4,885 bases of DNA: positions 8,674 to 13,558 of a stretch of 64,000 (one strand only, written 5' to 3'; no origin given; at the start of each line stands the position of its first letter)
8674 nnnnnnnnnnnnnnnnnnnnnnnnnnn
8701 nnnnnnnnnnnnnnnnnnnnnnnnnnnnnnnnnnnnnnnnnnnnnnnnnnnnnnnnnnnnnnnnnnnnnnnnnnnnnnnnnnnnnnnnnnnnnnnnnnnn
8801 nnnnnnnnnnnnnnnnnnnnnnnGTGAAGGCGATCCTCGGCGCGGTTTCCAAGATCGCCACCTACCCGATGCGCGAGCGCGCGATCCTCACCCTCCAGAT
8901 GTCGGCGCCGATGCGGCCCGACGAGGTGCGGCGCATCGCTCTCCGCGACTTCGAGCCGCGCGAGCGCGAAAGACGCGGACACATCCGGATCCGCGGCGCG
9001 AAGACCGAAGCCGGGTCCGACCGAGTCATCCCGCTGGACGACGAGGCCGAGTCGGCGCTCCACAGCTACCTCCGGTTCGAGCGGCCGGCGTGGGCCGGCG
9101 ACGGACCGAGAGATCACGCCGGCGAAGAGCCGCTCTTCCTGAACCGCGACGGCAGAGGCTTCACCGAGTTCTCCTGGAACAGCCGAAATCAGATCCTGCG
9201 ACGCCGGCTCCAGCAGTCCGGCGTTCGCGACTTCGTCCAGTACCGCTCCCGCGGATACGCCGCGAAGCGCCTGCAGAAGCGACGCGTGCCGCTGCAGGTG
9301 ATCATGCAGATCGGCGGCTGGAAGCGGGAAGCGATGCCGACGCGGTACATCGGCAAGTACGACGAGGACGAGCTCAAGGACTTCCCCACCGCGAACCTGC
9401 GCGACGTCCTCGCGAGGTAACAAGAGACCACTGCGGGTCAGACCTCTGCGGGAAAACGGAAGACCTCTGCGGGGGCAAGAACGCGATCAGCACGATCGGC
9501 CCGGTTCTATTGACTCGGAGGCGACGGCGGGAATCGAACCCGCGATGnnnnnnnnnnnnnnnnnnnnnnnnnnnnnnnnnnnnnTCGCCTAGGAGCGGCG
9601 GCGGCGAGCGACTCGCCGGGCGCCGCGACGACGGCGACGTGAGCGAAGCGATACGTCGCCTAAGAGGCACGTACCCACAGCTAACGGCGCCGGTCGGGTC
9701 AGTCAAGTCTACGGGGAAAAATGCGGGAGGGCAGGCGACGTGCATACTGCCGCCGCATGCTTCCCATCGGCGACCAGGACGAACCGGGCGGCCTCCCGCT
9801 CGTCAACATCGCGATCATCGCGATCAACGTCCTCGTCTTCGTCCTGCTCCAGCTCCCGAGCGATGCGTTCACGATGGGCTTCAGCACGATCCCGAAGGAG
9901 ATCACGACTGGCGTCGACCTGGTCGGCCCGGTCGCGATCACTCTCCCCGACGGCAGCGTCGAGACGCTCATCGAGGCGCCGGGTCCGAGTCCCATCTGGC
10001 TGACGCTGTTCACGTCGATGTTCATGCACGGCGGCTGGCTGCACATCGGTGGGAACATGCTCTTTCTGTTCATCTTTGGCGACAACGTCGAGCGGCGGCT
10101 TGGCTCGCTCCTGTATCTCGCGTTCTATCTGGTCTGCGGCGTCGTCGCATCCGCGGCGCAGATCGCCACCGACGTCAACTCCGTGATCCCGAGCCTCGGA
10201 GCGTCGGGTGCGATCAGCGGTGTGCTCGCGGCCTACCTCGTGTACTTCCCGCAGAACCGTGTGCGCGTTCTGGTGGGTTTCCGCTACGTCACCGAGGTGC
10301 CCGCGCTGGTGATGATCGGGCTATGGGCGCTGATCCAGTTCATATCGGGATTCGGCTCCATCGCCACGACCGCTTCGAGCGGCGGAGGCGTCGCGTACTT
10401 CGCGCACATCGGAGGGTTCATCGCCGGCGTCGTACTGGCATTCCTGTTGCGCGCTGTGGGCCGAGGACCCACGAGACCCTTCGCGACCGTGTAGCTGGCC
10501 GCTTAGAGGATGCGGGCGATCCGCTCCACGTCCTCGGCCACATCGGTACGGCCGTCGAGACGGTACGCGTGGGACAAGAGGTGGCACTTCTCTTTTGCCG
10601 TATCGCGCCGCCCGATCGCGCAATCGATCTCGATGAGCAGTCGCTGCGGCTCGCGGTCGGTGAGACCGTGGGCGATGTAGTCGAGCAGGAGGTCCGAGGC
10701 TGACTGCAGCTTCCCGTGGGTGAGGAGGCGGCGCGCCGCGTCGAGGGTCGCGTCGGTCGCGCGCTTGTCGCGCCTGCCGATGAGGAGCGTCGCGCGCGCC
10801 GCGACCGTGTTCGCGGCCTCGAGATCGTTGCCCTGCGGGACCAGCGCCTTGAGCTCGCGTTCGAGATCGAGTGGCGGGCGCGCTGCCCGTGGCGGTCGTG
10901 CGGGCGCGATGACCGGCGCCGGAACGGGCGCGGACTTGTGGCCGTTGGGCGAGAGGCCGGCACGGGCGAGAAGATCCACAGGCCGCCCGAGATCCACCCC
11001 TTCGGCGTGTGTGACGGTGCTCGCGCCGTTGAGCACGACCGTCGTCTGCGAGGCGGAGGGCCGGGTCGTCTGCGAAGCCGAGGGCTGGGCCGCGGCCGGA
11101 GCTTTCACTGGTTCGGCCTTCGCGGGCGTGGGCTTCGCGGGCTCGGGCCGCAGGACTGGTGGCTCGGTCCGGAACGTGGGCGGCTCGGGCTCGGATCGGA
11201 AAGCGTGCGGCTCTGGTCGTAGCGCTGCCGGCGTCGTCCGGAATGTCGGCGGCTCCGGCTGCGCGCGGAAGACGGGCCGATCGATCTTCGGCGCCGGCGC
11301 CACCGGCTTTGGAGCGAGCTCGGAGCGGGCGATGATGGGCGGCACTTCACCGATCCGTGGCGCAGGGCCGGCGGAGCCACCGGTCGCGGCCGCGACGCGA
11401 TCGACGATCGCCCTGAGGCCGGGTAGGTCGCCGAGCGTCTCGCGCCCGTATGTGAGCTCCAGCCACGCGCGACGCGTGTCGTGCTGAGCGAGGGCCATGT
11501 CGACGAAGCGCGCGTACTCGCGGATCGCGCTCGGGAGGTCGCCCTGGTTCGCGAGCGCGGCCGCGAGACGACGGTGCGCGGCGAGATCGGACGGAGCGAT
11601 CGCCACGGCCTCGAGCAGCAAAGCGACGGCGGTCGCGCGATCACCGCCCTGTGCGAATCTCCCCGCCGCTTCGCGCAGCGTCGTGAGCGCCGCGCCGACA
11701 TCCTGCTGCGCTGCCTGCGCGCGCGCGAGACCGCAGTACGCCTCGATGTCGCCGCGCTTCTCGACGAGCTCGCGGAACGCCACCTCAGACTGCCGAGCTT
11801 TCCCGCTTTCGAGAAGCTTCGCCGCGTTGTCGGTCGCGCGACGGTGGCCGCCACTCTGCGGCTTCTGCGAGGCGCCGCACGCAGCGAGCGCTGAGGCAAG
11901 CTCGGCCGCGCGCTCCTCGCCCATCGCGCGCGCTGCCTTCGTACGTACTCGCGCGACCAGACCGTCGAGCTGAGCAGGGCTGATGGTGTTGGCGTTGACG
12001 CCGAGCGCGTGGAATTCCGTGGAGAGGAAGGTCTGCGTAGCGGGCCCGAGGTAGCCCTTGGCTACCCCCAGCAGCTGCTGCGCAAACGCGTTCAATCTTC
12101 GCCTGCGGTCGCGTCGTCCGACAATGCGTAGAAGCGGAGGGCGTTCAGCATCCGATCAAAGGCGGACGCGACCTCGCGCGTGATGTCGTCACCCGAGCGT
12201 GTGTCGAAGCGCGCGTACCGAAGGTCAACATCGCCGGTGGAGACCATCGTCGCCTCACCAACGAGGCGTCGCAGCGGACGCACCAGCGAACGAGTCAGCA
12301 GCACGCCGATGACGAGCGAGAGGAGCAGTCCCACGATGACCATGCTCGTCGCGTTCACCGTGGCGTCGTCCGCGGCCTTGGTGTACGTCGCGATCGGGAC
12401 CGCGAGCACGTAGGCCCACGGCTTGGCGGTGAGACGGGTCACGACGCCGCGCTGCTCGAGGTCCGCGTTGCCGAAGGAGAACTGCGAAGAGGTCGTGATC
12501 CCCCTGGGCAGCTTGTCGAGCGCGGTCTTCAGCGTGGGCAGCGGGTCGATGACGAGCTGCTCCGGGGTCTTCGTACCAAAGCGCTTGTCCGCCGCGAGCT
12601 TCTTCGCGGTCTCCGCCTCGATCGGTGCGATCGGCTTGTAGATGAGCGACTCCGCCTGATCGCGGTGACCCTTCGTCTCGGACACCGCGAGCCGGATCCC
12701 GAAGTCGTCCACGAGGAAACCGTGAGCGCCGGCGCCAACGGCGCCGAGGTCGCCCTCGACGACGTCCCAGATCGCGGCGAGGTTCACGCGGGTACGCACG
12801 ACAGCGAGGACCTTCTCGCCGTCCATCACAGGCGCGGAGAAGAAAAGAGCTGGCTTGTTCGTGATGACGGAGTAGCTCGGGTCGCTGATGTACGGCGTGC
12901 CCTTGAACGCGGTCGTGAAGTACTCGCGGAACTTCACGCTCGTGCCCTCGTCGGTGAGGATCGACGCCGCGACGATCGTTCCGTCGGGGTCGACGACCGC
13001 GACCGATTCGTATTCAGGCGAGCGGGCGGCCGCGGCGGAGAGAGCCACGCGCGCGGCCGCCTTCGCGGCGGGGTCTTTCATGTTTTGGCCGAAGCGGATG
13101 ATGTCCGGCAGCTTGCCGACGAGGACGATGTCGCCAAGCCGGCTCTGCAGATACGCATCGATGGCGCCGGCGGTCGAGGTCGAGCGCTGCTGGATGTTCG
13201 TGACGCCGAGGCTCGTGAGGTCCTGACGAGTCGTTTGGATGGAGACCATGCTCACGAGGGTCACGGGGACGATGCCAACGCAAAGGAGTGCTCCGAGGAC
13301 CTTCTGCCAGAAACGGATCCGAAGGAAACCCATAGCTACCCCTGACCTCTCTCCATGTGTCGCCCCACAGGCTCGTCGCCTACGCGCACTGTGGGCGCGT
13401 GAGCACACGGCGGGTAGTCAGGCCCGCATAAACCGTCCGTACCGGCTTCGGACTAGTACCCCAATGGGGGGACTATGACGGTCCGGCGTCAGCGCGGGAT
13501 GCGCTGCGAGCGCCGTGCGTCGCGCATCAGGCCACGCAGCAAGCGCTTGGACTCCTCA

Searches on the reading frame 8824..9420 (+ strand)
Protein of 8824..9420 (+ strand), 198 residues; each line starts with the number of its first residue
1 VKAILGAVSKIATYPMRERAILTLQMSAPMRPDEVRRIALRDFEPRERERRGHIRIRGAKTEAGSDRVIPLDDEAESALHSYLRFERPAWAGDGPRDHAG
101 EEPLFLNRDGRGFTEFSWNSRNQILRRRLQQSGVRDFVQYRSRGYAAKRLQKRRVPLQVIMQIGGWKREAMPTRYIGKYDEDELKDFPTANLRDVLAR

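Call 19: search_protein_families(library=pfam, proteins=[window:8824-9420:+], max_evalue=0.001)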
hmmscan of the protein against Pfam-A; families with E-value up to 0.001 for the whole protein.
window:8824-9420:+ (198 aa): 1 family
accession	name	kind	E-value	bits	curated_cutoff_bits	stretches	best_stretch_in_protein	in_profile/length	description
PF00589.27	Phage_integrase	-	5.3e-12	46.3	27.1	1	2-180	9-170/172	Phage integrase family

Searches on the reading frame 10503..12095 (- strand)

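Call 65: search_protein_families(library=pfam, proteins=[window:10503-12095:-], max_evalue=0.01)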
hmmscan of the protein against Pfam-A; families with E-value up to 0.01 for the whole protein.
window:10503-12095:- (530 aa): 7 families
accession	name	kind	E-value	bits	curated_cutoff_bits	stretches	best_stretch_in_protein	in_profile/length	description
PF14559.12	TPR_19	-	0.00022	21.9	25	0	151-195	5-49/68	Tetratricopeptide repeat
PF07719.23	TPR_2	-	0.00098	19.5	27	0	173-196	3-26/34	Tetratricopeptide repeat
PF13414.12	TPR_11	-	0.0015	18.6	26.8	0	147-185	4-42/42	TPR repeat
PF22890.2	TPR_EMC2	-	0.0038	17.8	27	1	140-213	27-94/145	EMC2 TPR-like repeat domain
PF13428.12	TPR_14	-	0.0043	18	23.5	0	140-179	4-43/44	Tetratricopeptide repeat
PF13431.12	TPR_17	-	0.0069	17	24.4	0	159-191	1-33/34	Tetratricopeptide repeat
PF14561.12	TPR_20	-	0.0073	17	25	0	443-498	18-75/90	Tetratricopeptide repeat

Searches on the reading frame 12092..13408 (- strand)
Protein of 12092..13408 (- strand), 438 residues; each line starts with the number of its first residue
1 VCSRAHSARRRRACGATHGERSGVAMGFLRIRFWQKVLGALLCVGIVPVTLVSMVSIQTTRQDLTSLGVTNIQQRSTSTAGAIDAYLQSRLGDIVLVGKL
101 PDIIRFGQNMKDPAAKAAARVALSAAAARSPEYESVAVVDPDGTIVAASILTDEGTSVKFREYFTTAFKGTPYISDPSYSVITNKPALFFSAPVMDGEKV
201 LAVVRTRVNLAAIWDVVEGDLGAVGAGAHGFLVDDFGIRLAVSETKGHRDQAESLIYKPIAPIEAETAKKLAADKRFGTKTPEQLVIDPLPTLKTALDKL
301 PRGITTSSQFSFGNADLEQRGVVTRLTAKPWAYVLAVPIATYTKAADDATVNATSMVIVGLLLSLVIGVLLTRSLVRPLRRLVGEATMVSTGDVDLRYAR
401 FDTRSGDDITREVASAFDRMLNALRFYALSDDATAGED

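Call 19: search_protein_families(library=pfam, proteins=[window:12092-13408:-], max_evalue=0.001)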
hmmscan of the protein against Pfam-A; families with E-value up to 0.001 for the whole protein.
window:12092-13408:- (438 aa): 2 families
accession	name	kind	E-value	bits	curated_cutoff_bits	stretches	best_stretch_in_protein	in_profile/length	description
PF02743.24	dCache_1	-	6.6e-18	65.5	45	1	72-240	11-180/240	Cache domain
PF00672.30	HAMP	-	2.2e-06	28.3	25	1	370-425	1-52/53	HAMP domain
